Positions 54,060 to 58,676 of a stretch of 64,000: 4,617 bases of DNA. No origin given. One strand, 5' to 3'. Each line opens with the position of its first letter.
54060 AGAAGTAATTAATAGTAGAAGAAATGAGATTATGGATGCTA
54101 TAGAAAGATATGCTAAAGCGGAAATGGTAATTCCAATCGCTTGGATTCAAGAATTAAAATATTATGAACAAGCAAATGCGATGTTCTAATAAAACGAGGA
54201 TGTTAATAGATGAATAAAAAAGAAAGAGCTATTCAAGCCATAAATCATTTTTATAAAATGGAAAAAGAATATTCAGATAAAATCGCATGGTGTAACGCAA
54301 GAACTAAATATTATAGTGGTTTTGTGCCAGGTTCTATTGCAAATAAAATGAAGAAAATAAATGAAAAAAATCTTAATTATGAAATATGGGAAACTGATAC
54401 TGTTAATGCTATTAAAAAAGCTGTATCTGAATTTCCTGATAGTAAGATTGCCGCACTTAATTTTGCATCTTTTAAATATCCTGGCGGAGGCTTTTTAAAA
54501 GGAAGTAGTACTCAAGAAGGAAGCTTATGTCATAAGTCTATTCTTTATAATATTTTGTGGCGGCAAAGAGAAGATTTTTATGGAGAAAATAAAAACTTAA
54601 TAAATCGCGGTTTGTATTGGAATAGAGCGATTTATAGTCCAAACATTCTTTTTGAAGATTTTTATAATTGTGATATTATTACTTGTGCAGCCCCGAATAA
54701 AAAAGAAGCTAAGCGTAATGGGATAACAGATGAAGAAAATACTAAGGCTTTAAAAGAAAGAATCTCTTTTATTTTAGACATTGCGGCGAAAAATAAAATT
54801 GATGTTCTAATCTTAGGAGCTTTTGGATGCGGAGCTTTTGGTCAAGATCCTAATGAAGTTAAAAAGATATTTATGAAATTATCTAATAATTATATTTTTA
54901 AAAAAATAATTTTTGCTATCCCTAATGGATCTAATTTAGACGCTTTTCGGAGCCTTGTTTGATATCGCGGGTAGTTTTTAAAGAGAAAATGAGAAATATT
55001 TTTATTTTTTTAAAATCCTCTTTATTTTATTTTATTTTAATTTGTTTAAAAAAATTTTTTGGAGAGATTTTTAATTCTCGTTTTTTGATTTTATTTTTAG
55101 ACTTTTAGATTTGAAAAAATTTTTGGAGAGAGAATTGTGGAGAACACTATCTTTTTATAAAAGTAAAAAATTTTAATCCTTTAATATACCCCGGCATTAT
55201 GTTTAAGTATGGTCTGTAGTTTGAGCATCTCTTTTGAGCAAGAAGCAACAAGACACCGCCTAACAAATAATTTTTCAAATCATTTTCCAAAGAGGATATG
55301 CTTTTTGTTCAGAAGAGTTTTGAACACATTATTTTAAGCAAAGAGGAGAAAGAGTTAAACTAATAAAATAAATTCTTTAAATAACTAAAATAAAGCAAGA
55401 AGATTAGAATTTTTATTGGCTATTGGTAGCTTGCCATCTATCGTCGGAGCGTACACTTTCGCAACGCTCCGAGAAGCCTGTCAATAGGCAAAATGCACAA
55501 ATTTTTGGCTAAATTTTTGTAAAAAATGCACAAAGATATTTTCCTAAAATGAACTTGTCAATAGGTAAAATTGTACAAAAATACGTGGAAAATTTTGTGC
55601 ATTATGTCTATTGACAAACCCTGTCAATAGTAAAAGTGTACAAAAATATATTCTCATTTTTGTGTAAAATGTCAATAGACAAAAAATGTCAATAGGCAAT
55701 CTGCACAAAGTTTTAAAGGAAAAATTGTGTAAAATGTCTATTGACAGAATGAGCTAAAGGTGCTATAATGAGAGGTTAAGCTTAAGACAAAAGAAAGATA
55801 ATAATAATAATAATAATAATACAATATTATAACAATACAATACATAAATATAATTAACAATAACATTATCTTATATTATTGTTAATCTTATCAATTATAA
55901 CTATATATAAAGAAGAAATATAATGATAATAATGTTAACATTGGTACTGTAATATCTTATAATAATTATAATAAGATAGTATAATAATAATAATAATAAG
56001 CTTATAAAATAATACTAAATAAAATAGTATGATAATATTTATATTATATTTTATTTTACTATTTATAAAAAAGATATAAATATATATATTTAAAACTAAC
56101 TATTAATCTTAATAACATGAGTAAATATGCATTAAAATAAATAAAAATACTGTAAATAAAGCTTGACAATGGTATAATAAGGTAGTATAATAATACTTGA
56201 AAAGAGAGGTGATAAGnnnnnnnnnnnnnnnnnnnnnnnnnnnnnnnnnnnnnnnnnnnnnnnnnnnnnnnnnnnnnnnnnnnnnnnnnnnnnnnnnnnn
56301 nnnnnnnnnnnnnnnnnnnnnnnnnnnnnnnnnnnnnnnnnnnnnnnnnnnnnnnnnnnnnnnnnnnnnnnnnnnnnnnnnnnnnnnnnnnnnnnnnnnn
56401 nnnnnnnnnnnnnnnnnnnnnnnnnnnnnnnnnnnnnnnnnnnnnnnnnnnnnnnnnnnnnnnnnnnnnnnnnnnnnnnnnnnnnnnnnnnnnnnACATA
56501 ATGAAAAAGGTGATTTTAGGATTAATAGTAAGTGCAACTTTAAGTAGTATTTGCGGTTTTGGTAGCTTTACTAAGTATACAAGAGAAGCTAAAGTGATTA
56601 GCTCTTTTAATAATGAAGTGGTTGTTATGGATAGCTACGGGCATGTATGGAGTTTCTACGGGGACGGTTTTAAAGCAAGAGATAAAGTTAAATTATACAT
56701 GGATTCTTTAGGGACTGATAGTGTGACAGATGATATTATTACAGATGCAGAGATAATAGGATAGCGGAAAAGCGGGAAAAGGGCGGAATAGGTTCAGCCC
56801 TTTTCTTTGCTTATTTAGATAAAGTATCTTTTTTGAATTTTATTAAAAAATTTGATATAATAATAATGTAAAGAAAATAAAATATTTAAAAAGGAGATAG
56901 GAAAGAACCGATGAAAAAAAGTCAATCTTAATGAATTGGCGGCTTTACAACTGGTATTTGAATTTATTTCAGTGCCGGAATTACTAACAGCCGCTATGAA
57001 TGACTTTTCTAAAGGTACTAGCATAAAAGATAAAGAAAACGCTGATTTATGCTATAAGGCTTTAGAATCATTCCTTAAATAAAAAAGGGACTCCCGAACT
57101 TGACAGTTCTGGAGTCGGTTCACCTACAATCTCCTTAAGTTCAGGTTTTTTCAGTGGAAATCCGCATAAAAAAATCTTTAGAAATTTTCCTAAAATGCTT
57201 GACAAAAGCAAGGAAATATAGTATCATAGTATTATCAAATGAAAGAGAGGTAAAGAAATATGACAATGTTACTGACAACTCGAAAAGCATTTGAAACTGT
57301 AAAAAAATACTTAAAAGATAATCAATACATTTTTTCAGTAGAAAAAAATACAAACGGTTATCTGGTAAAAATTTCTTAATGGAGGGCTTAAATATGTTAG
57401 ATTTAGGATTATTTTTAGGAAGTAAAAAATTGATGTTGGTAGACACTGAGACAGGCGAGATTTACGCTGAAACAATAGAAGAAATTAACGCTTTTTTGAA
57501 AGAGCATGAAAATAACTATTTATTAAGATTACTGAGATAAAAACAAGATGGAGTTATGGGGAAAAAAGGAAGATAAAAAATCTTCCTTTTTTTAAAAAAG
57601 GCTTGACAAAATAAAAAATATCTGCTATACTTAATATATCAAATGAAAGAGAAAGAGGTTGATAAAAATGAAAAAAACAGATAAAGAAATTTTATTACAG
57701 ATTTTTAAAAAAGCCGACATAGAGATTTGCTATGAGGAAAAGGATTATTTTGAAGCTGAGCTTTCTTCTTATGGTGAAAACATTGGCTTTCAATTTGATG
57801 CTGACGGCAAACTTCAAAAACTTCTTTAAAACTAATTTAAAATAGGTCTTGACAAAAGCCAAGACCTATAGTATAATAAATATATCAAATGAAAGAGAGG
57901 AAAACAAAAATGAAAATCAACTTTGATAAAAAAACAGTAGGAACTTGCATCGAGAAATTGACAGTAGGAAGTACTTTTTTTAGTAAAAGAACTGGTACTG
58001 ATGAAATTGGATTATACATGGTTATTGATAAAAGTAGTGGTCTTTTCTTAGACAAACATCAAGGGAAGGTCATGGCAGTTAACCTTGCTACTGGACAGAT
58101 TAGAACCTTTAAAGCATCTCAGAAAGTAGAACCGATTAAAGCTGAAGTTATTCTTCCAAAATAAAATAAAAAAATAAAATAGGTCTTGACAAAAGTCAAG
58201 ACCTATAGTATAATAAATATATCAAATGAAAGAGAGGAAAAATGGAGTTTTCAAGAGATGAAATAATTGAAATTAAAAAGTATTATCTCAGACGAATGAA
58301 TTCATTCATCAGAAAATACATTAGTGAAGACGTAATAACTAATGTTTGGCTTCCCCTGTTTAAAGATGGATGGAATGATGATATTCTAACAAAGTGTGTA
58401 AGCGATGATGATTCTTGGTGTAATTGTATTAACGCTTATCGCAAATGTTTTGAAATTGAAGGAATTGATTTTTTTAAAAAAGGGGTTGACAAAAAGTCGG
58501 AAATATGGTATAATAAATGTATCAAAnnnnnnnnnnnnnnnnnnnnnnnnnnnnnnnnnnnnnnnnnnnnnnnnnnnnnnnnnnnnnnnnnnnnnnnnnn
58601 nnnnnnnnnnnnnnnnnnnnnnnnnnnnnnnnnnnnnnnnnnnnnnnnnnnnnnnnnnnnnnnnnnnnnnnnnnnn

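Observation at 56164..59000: Array of more than 15 near-identical strong promoter plus leader cassettes, each driving a tiny ORF (host-takeover-like early module); continues at 59.7-63.6 kb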

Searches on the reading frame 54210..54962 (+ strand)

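Call 9: search_protein_families(library=pfam, proteins=[window:54210-54962:+], max_evalue=0.01)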
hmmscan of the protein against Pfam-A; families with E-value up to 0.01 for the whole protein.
window:54210-54962:+ (250 aa): 2 families
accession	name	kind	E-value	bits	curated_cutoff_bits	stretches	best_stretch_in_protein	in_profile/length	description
PF10021.15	PARG_cat_microb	-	3.4e-23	83.1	23.5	1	20-147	22-142/146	Microbial-type PARG, catalytic domain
PF01661.27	Macro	-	0.0098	16.3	22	0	156-220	58-117/118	Macro domain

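Call 15: search_protein_families(library=phrogs, proteins=[window:54210-54962:+], max_evalue=0.01)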
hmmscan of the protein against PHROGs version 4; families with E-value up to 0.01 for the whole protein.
window:54210-54962:+ (250 aa): 0 families

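Call 93: search_protein_families(library=ncbifam, proteins=[window:54210-54959:+], max_evalue=0.01)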
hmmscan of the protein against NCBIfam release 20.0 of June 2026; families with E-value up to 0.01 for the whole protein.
window:54210-54959:+ (250 aa): 2 families
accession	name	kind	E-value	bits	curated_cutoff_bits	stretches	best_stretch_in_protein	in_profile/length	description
TIGR02452.1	TIGR02452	hypoth_equivalog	1.2e-50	172.5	50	1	23-244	27-262/266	TIGR02452 family protein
NF049995.1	A1S_2505_Nterm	subfamily_domain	0.0052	17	45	0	174-232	49-107/109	A1S_2505 family phage non-structural protein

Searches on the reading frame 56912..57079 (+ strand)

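Call 84: search_protein_families(library=pfam, proteins=[window:56912-57079:+], max_evalue=0.05)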
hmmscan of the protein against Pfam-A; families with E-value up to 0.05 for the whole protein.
seq(56 aa): 0 families

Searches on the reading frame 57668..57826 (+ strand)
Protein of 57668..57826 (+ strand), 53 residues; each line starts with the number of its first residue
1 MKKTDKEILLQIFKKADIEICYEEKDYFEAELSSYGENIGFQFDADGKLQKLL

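Call 19: search_protein_families(library=phrogs, proteins=[window:57668-57826:+], max_evalue=0.01)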
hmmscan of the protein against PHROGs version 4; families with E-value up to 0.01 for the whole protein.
window:57668-57826:+ (53 aa): 0 families

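Call 20: search_protein_families(library=pfam, proteins=[window:57668-57826:+], max_evalue=0.1)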
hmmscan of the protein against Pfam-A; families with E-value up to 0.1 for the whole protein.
window:57668-57826:+ (53 aa): 2 families
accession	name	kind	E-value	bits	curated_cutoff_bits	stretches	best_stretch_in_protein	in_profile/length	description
PF18049.7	DNA_pol_P_Exo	-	0.0014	18.6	27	1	2-42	102-142/219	DNA polymerase nu pseudo-exo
PF23524.2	MGAT4A_C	-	0.038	14.8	42.9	1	10-52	7-49/129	MGAT4 C-terminal domain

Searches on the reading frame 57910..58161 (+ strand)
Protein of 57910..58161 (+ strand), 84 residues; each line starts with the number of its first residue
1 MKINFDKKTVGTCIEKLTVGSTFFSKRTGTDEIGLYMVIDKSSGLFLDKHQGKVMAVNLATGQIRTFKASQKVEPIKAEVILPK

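Call 19: search_protein_families(library=phrogs, proteins=[window:57910-58161:+], max_evalue=0.01)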
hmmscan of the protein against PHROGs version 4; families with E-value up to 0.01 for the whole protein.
window:57910-58161:+ (84 aa): 6 families
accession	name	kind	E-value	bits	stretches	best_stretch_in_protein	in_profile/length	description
phrog_7431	-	unknown function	1.1e-11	45.7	1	1-81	1-77/79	-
phrog_8365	-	unknown function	7.2e-09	37.2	1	1-80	1-73/78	-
phrog_7832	-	unknown function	1.8e-07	32.3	1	1-81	1-73/77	-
phrog_9955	-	unknown function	0.00011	23.7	1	1-81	1-79/84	-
phrog_12612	-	unknown function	0.00012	22.8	1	1-79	4-77/84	-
phrog_6570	-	unknown function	0.00048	21.1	1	49-80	37-68/72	-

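Call 20: search_protein_families(library=pfam, proteins=[window:57910-58161:+], max_evalue=0.1)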
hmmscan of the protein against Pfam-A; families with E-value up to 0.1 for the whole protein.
window:57910-58161:+ (84 aa): 1 family
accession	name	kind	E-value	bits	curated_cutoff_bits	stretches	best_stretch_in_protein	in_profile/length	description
PF24190.1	OB_RNR_2nd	-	0.046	14.5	27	1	47-72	4-29/67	Ribonuclease R second OB domain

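Call 93: search_protein_families(library=ncbifam, proteins=[window:57910-58161:+], max_evalue=0.01)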
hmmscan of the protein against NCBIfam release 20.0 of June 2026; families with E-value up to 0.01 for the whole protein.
window:57910-58161:+ (84 aa): 0 families

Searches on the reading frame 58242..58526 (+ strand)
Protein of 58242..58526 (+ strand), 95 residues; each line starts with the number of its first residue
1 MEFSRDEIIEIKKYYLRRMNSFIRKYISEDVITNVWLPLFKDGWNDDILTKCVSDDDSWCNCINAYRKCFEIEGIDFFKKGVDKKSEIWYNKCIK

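Call 19: search_protein_families(library=phrogs, proteins=[window:58242-58526:+], max_evalue=0.01)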
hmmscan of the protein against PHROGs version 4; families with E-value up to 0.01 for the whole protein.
window:58242-58526:+ (95 aa): 1 family
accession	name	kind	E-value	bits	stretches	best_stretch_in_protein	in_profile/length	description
phrog_35217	-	unknown function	0.00083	19.1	1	9-62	376-433/531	-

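Call 20: search_protein_families(library=pfam, proteins=[window:58242-58526:+], max_evalue=0.1)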
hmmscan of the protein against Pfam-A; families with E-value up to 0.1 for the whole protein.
window:58242-58526:+ (95 aa): 0 families
